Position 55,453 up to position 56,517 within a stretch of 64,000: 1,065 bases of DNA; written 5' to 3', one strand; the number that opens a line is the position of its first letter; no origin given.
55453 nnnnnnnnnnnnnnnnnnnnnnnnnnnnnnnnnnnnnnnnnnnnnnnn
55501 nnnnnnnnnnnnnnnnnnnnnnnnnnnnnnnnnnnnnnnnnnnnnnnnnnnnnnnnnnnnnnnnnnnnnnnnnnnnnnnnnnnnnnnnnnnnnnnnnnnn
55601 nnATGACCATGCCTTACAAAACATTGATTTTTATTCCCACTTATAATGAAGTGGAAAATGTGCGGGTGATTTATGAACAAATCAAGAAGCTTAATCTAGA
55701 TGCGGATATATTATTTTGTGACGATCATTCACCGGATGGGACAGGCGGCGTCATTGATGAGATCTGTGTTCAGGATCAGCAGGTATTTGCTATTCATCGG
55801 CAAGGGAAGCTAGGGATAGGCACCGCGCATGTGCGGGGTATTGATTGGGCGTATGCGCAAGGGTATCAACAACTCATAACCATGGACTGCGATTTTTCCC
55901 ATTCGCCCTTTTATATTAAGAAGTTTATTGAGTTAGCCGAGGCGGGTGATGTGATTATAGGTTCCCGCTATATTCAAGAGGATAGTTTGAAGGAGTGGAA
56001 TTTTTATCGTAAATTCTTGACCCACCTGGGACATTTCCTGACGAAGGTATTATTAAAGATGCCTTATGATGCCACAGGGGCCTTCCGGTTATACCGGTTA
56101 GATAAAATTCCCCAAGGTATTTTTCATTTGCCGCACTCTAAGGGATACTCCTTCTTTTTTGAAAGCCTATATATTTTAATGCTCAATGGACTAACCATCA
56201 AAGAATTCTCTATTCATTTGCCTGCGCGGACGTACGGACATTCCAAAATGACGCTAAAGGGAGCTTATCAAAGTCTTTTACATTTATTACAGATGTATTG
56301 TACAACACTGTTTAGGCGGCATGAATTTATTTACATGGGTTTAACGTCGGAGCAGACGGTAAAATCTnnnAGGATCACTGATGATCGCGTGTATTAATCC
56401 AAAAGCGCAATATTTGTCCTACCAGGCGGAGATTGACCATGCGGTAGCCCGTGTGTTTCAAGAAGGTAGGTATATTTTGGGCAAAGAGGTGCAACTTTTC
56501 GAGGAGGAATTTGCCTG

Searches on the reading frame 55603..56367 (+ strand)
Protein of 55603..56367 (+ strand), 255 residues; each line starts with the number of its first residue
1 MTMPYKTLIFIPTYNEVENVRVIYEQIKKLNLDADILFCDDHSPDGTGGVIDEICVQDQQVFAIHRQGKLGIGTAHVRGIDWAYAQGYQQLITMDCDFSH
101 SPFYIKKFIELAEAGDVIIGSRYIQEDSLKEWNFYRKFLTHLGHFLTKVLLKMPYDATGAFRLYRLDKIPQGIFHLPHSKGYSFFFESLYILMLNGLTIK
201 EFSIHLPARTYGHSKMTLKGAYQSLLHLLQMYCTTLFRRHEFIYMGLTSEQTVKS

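Call 20: search_protein_families(library=pfam, proteins=[window:55603-56367:+], max_evalue=0.001)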
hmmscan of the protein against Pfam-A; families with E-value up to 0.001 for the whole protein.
window:55603-56367:+ (255 aa): 1 family
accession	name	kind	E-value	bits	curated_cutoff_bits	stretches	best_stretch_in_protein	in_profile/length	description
PF00535.33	Glycos_transf_2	-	3.1e-21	76.5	23.3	1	9-165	2-160/168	Glycosyl transferase family 2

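Call 72: search_protein_families(library=ncbifam, proteins=[window:55603-56367:+], max_evalue=1e-8)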
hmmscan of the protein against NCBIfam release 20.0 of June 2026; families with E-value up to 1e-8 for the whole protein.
window:55603-56367:+ (255 aa): 1 family
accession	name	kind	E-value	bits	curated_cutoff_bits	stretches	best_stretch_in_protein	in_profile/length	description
NF047588.1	GlcsyltransPgfSStrep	equivalog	8.1e-11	41.7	500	1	8-219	4-208/308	glycosyltransferase PgfS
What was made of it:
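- On Three-component periplasmic glycosylation system: The only hit of 55603-56370 is PgfS at 8e-11 (call 72).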
